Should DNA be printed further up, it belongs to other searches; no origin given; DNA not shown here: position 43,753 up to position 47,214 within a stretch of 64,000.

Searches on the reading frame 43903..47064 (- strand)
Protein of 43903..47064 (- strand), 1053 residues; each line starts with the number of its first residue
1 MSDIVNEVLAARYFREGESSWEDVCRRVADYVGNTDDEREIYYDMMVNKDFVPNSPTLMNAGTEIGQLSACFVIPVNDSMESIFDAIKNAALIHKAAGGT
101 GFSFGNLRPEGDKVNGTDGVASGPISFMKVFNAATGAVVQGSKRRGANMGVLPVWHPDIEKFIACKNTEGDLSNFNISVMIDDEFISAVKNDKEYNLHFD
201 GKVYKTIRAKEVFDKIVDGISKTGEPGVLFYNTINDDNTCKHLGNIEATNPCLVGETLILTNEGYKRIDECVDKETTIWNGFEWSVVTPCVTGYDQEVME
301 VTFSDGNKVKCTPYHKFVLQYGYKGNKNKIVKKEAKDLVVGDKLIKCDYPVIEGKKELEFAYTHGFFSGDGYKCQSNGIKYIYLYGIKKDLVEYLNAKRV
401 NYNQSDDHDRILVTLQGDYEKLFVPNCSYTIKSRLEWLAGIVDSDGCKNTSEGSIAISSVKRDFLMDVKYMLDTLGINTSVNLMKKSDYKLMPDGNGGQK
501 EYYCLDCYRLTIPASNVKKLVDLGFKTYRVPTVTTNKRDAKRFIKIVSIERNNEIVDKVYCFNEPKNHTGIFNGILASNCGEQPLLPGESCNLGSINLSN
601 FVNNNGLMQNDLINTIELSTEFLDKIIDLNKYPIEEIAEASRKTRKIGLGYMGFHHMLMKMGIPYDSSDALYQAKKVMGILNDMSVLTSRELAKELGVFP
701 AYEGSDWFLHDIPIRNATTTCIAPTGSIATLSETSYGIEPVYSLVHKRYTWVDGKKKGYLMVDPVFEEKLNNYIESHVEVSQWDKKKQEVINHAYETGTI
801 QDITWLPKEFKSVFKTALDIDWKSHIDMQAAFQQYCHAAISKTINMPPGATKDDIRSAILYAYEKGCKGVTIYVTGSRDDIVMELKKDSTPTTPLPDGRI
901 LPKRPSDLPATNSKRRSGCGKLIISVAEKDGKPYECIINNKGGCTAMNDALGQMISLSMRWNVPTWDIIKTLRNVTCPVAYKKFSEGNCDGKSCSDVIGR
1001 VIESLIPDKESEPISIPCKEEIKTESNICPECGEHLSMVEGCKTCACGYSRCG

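Call 11: search_dna_similar(query=window:43903-47064:-, collection=phages, mode=protein, max_rows=25)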
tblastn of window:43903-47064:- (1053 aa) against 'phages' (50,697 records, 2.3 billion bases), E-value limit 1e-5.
Records with a match: 4396; places in all: 4409; records where one place covers at least 80% of the query: 37.
Best place of each record, by identity: <60% 4396.
By first word of the organism name: Mycobacterium 706; Staphylococcus 387; Synechococcus 382; Bacillus 355; Vibrio 247; Escherichia 246; Pseudomonas 221; Streptomyces 178; Klebsiella 169; Acinetobacter 121; and 125 more.
By host as written in the record: Mycobacterium smegmatis mc2 155 521; - 480; Staphylococcus aureus 122; Rheinheimera sp. BAL341 115; Synechococcus 107; Mycobacterium smegmatis mc#155 96; Escherichia coli 89; Pseudomonas aeruginosa 79; and 874 more.
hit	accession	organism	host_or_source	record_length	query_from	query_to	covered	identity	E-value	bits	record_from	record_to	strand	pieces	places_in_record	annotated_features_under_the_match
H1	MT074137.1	Bacteroides phage DAC16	Bacteroides thetaiotaomicron VPI-5485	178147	38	1052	96%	31.5%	2e-125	429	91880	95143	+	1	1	hypothetical protein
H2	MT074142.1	Bacteroides phage DAC23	Bacteroides thetaiotaomicron VPI-5490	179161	38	1052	96%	31.5%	3e-125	429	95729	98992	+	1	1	hypothetical protein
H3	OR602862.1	Moorella phage MTATph1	Moorella thermoacetica DSM 103132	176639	3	895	79%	38.3%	6e-70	493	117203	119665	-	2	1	ribonucleoside-diphosphate reductase large subunit | hypothetical protein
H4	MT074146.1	Bacteroides phage SJC03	Bacteroides thetaiotaomicron VPI-5494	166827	38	1052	96%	31.2%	5e-121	416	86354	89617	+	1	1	hypothetical protein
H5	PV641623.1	Staphylococcus phage St1.CM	Staphylococcus aureus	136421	9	870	82%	33.1%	1e-117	406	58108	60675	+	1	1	ribonucleotide reductase of class Ia (aerobic) alpha subunit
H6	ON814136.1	Staphylococcus phage vB_SauM-V1SA22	Staphylococcus aureus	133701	9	870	82%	33.0%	4e-117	404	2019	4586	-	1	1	ribonucleotide reductase of class Ia (aerobic), alpha subunit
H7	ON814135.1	Staphylococcus phage vB_SauM-V1SA20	Staphylococcus aureus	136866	9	870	82%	33.0%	4e-117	404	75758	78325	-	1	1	ribonucleotide reductase of class Ia (aerobic), alpha subunit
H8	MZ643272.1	Staphylococcus phage vB_Sau-RP15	Staphylococcus aureus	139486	9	870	82%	32.9%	7e-116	401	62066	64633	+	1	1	ribonucleoside-diphosphate reductase alpha subunit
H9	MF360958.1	Salicola phage SCTP-2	Salicola sp. PV4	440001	29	866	80%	31.7%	3e-107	375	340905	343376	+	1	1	428: rNDP reductase alpha subunit-like protein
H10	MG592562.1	Vibrio phage 1.193.O._10N.286.52.C6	Vibrio splendidus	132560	8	866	82%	30.6%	8e-98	347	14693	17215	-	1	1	hedgehog/hint domain protein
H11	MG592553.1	Vibrio phage 1.187.O._10N.286.49.F1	Vibrio splendidus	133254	8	866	82%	30.3%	1e-96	343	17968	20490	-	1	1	hedgehog/hint domain protein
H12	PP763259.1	Acinetobacter phage Ab15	Acinetobacter baumannii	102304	40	878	80%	30.8%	2e-86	313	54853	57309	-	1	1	ribonucleotide reductase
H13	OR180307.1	Acinetobacter phage P577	Acinetobacter baumannii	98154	40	878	80%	30.5%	8e-85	308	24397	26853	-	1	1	ribonucleotide reductase of class Ia (aerobic), alpha subunit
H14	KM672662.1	Acinetobacter phage YMC13/03/R2096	Acinetobacter baumannii YMC13/03/R2096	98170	40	878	80%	30.5%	8e-85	308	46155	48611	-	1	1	ribonucleoside-diphosphate reductase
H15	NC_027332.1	Acinetobacter phage YMC13/03/R2096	Acinetobacter baumannii YMC13/03/R2096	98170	40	878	80%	30.5%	8e-85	308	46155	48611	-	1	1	ribonucleotide reductase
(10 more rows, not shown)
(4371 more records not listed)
